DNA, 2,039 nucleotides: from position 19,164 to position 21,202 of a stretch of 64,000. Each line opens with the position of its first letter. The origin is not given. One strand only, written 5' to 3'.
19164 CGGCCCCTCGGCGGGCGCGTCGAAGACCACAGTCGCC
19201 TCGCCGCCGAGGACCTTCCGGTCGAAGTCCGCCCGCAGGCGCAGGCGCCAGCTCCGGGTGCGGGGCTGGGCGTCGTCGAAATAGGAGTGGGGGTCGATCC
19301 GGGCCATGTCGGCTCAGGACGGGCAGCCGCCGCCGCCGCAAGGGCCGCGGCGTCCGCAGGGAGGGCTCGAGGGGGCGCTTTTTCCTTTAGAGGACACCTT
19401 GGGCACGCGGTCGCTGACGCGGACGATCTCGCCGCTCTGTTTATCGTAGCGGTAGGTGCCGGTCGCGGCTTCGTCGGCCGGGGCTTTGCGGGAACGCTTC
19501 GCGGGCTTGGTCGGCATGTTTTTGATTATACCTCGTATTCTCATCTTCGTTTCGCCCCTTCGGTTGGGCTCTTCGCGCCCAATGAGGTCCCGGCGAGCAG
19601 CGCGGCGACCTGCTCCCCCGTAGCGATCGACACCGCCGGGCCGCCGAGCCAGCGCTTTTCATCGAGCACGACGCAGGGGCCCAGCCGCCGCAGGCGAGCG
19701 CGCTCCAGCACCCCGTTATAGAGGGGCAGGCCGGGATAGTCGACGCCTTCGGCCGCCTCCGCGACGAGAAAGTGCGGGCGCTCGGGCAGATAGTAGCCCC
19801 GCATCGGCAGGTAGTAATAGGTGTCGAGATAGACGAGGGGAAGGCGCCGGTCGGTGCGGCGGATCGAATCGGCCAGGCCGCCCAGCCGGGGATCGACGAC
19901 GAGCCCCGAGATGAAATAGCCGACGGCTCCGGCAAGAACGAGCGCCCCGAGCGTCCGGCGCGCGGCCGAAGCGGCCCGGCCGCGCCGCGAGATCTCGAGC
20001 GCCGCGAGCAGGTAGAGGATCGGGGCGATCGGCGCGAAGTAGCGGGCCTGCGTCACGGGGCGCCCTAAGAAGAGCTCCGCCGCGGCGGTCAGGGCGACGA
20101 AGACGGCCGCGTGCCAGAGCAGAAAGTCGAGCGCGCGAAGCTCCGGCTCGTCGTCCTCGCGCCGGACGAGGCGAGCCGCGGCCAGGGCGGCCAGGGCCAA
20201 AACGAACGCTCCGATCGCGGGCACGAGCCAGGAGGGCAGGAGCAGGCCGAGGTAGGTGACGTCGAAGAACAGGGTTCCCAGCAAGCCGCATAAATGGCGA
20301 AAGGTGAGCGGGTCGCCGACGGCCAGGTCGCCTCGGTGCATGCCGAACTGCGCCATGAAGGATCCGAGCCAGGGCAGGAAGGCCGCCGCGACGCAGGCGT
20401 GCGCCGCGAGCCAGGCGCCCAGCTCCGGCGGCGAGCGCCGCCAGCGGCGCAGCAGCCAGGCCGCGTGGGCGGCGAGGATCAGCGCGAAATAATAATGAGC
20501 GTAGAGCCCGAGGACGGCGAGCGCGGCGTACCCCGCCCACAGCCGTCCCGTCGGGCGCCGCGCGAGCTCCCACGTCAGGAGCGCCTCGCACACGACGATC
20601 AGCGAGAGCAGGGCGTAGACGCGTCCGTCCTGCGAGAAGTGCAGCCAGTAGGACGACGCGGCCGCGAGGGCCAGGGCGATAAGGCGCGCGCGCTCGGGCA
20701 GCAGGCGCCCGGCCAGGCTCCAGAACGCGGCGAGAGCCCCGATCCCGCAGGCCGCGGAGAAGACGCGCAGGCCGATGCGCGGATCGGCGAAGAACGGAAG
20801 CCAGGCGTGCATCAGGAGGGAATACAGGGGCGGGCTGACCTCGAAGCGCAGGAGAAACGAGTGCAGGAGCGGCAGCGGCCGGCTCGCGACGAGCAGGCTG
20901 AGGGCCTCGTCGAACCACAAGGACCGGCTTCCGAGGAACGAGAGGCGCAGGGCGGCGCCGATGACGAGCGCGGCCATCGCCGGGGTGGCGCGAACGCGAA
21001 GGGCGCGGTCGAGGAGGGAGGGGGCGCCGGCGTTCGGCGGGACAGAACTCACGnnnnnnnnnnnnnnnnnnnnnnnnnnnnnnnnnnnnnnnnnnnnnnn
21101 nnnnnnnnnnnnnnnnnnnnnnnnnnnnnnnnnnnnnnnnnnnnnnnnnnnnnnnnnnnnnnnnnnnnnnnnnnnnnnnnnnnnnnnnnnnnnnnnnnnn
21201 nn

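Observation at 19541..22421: Head-to-head GT39 and GT2-methyltransferase fusion genes with start codons 1 bp apart; unusual Ppm1-like GT2 plus SAM-MT fusion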

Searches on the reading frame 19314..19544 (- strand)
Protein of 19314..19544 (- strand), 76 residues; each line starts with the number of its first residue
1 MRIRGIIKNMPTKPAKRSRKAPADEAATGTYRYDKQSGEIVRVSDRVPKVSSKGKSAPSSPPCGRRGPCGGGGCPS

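Call 24: search_protein_families(library=pfam, proteins=[window:19314-19544:-], max_evalue=0.1)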
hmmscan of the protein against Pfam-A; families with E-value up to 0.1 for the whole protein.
window:19314-19544:- (76 aa): 0 families
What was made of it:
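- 19314..19517 (-): Small conserved ORF (67 aa from the second Met). It is basic, has a C-terminal Cys motif, and lies 23 nt downstream of the GT-C stop. It may be co-transcribed. Its role is unknown and its membership of the module is uncertain. It has no Pfam hit (call 24).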

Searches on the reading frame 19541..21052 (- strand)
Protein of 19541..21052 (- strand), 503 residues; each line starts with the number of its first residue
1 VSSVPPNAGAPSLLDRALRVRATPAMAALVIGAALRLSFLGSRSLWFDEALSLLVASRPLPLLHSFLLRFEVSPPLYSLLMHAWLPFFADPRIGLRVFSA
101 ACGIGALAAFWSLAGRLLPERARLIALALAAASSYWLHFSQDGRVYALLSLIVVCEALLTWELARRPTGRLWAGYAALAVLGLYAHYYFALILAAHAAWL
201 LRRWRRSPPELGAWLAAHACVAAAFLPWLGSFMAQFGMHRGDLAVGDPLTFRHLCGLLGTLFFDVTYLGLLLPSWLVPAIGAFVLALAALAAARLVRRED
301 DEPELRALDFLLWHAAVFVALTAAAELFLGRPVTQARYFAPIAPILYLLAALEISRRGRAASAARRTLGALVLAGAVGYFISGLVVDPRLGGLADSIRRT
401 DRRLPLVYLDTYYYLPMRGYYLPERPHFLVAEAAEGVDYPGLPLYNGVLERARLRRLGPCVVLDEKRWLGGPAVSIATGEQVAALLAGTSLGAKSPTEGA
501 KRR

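Call 4: search_protein_families(library=pfam, proteins=[window:19541-21052:-], max_evalue=0.01)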
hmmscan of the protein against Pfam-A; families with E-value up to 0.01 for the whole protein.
window:19541-21052:- (503 aa): 1 family
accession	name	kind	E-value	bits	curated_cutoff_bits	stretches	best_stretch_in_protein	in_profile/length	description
PF13231.12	PMT_2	-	3.2e-08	34.4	26.1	1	74-229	3-158/160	Dolichyl-phosphate-mannose-protein mannosyltransferase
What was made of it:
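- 19541..21052 (-): GT-C-fold polytopic glycosyltransferase (503 aa). It belongs to the PMT_2/ArnT-like family and has about 10-11 TM helices plus a C-terminal soluble domain of about 110 aa. The start is GTG 21052. Pfam PMT_2: 34.4 bits (call 4).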

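Call 5: search_protein_families(library=ncbifam, proteins=[window:19541-21052:-], max_evalue=0.01)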
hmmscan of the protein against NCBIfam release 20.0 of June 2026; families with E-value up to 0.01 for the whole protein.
window:19541-21052:- (503 aa): 1 family
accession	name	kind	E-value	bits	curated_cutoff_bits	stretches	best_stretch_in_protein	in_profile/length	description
NF052499.1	MnslTaseMT1671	equivalog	7.1e-12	44.5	900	1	21-363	25-356/523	mannosyltransferase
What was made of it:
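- All NCBIfam scores for the GT2 are far below the equivalog cut-offs (call 5).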

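Call 17: search_solved_structures(query=window:19541-21052:-, max_evalue=0.1)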
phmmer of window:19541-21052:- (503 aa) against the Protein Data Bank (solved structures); distinct sequences matched with E-value up to 0.1: 0.
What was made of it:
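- Tried and rejected: A sequence search of the GT-C against the PDB gave no hit at E <= 0.1 (call 17).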

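Call 49: find_homologous_proteins(query=window:19541-21052:-, max_evalue=0.00001)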
Query window:19541-21052:- (503 aa): 136 proteins with E <= 0.00001 among 8000 candidates; the best 120 are listed.
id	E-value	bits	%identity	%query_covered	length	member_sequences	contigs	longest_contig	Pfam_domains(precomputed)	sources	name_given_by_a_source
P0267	0.0e+0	1031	100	95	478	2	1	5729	PF13231.13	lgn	-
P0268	1.8e-259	880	84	99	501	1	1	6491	PF13231.13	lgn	-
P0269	5.7e-244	829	79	98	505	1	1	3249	PF13231.13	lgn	-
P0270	2.5e-233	794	75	99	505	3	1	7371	PF13231.13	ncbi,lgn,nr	ncbi:MAG: glycosyltransferase family 39 protein [Elusimicrobia bacterium]|nr:glycosyltransferase fam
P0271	2.8e-224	764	75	93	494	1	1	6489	PF13231.13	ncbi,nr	ncbi:MAG: glycosyltransferase family 39 protein [Elusimicrobia bacterium]|nr:glycosyltransferase fam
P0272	5.0e-208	711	72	94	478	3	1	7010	PF13231.13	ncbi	-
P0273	3.2e-204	698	73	94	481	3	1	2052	PF13231.13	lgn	-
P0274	8.5e-202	690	69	92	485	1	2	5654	PF13231.13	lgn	-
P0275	2.1e-187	643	66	96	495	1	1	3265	PF13231.13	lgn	-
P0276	5.0e-154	532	61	90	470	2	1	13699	PF13231.13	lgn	-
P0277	4.1e-153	529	58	92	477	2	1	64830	PF13231.13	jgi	jgi:uncharacterized membrane protein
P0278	2.8e-152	527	58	92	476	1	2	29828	-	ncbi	-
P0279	1.5e-150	521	57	92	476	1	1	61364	PF13231.13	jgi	jgi:uncharacterized membrane protein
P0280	1.0e-147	512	58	90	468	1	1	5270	PF13231.13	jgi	jgi:uncharacterized membrane protein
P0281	1.2e-146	508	58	90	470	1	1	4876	PF13231.13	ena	-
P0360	4.1e-115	404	51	89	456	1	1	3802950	PF13231.13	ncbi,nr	ncbi:MAG: glycosyltransferase family 39 protein [Elusimicrobiota bacterium]|nr:MAG: glycosyltransfer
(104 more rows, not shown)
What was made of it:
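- On CAZy GT39 (protein O-mannosyltransferases, PMT): NCBI labels homologues 'glycosyltransferase family 39 protein' (call 49).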

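Call 50: find_encoding_contigs(protein=P0360, flank=5000, max_places=1)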
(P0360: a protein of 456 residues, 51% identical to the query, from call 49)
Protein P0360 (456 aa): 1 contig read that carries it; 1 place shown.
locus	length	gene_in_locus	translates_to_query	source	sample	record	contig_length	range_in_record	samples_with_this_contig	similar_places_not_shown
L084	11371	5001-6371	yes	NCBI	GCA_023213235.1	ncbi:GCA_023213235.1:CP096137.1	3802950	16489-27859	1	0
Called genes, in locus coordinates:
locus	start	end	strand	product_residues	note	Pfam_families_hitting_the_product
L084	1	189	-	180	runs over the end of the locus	PF02517:Rce1-like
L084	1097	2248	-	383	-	PF01612:DNA_pol_A_exo1, PF00570:HRDC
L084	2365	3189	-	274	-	PF01210:NAD_Gly3P_dh_N (weak), PF02558:ApbA (faint), PF03807:F420_oxidored, PF14748:P5CR_dimer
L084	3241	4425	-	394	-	-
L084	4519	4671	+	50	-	-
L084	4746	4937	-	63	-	-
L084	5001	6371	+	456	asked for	PF13231:PMT_2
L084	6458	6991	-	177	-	PF00929:RNase_T, PF16473:Rv2179c-like (faint)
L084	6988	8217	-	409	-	PF00696:AA_kinase, PF01842:ACT (weak), PF22468:ACT_9, PF13840:ACT_7, PF22468:ACT_9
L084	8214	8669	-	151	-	-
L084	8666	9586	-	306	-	PF00288:GHMP_kinases_N, PF08544:GHMP_kinases_C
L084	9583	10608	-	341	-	PF00291:PALP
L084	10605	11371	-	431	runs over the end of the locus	PF03447:NAD_binding_3, PF00742:Homoserine_dh (weak), PF01842:ACT (weak)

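Call 51: find_encoding_contigs(protein=P0277, flank=5000, max_places=1)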
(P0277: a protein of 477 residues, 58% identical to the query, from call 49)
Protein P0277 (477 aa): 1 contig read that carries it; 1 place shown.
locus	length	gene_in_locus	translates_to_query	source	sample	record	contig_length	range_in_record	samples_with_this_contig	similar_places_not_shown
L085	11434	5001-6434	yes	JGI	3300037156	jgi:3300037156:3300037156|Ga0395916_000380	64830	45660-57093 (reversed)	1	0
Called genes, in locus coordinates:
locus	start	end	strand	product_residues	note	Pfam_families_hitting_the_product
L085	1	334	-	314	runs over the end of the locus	-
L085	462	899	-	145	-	PF06271:RDD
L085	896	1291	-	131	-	PF00903:Glyoxalase, PF13669:Glyoxalase_4 (faint), PF18029:Glyoxalase_6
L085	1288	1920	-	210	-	-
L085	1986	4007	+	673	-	PF04551:GcpE, PF26540:GcpE_C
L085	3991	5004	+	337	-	PF10023:Aminopep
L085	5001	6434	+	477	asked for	PF13231:PMT_2 (weak)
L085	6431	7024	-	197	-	PF00578:AhpC-TSA, PF08534:Redoxin, PF13098:Thioredoxin_2 (weak)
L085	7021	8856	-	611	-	PF11412:DsbD_N, PF02683:DsbD_TM, PF13899:Thioredoxin_7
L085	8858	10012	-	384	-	-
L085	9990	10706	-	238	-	PF00005:ABC_tran, PF13304:AAA_21 (weak)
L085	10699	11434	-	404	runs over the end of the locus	PF12704:MacB_PCD, PF02687:FtsX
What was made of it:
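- The PMT_2-type GT-C has many 50-58 % identical homologues elsewhere in Elusimicrobiota that are not next to any GT2 (calls 50, 51). GT-C homologues at 50-58 % identity occur without an adjacent GT2 (calls 50, 51).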

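Call 60: predict_structure(alignment_id=A4)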
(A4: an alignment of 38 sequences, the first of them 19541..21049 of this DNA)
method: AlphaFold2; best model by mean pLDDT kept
length: 502 residues; sequences in the alignment: 38
mean_pLDDT: 92.3   pTM: 0.90
mean pLDDT of the five models: 92.3, 92.1, 91.5, 91.0, 90.3
residues with pLDDT >= 90: 395; 70-90: 76; 50-70: 28; < 50: 3
segments of 3 or more residues with pLDDT < 50: none
pLDDT, mean of each block of 10 residues (from residue 1): 59 63 91 95 89 94 91 95 96 96 98 97 98 97 96 99 98 98 97 98 97 98 97 85 80 97 91 97 98 94 97 98 93 92 98 96 97 97 87 94 95 91 94 85 87 97 92 96 93 65 46
secondary structure, 60 per line:
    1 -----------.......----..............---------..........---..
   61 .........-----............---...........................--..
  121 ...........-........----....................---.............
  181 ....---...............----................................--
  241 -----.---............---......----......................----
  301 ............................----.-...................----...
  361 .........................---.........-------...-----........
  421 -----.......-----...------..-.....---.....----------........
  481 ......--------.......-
elements in order: H12-18 H23-36 H46-55 H59-69 H75-86 H90-116 H119-131 H133-140 H145-164 H168-184 H188-202 H207-238 H250-261 H265-270 H275-296 H301-328 H335-353 H358-385 H389-397 E405-407 H413-420 E426-429 H450-454 E458-462 E473-477 H478-486 H495-501
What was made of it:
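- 19541..21052 (-): AF2 model: pLDDT 92.3 (call 60).
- On GT-C fold glycosyltransferases: The AF2 model has pLDDT 92.3 (call 60).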

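Call 62: fold_search(model_id=the predicted structure, library=pdb)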
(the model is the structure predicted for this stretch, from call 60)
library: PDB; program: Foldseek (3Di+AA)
matches with E <= 10: 549; with E <= 0.001: 29
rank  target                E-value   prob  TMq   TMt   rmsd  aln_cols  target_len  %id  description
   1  8age_A                6.6e-07  1.00  0.51  0.41   7.4       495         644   12  Structure of yeast oligosaccharylransferase complex with acceptor peptide bound (released 2022-12-07)
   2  7oci_F                1.7e-06  1.00  0.51  0.41  10.3       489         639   14  Cryo-EM structure of yeast Ost6p containing oligosaccharyltransferase complex (released 2022-02-16)
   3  6s7t_A                2.0e-06  1.00  0.46  0.34  17.8       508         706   13  Cryo-EM structure of human oligosaccharyltransferase complex OST-B (released 2019-12-18)
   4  9i5k_A                2.6e-06  1.00  0.51  0.52   8.7       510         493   14  Structure of the Chaetomium thermophilum Pmt4 homodimer (C2 symmetry) (released 2025-12-24)
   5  8agc_A                3.4e-06  1.00  0.47  0.35  12.8       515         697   14  Structure of yeast oligosaccharylransferase complex with lipid-linked oligosaccharide and non-acceptor peptide bound (released 2022-12-07)
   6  6c26_A                5.2e-06  1.00  0.45  0.36  11.5       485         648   14  The Cryo-EM structure of a eukaryotic oligosaccharyl transferase complex (released 2018-01-31)
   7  6s7o_A                6.1e-06  1.00  0.50  0.40  12.5       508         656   12  Cryo-EM structure of human oligosaccharyltransferase complex OST-A (released 2019-12-18)
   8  8b6l_I                6.4e-06  1.00  0.49  0.38  13.6       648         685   12  Subtomogram average of the human Sec61-TRAP-OSTA-translocon (released 2022-12-07)
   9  5ezm                  6.7e-06  1.00  0.53  0.50   7.4       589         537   13  Crystal Structure of ArnT from Cupriavidus metallidurans in the apo state (released 2016-02-17)
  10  5f15                  7.0e-06  1.00  0.55  0.52   6.3       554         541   13  Crystal Structure of ArnT from Cupriavidus metallidurans bound to Undecaprenyl phosphate (released 2016-02-17)
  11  6ezn_F                1.2e-05  1.00  0.45  0.37  11.4       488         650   14  Cryo-EM structure of the yeast oligosaccharyltransferase (OST) complex (released 2018-01-17)
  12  9n9j_I                2.3e-05  1.00  0.45  0.34  18.0       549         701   11  Structure of a GRP94 folding intermediate engaged with a CCDC134- and FKBP11-bound secretory translocon (released 2025-11-19)
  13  3waj                  3.1e-05  1.00  0.43  0.29  12.0       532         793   14  Crystal structure of the Archaeoglobus fulgidus oligosaccharyltransferase (O29867_ARCFU) complex with Zn and sulfate (released 2013-10-30)
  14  8pn9_A                3.6e-05  1.00  0.49  0.39  11.2       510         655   10  Structure of human oligosaccharyltransferase OST-A complex bound to NGI-1 (released 2024-05-08)
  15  6ftg_5                4.6e-05  1.00  0.47  0.38  15.0       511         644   12  Subtomogram average of OST-containing ribosome-translocon complexes from canine rough microsomal membranes (released 2018-03-21)
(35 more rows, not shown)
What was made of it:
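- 19541..21052 (-): Foldseek top hits are STT3, Pmt4, ArnT 5f15 (TM 0.55), ALG9 and AftB (call 62).
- On CAZy GT39 (protein O-mannosyltransferases, PMT): Fold matches are spread over STT3, Pmt4, ArnT and ALG9 with similar scores (call 62).
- On GT-C fold glycosyltransferases: All 29 fold matches with E <= 0.001 are GT-C enzymes (ranks 1-29; further GT-C enzymes fill ranks 30-37), with ArnT at TM 0.55 (call 62).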
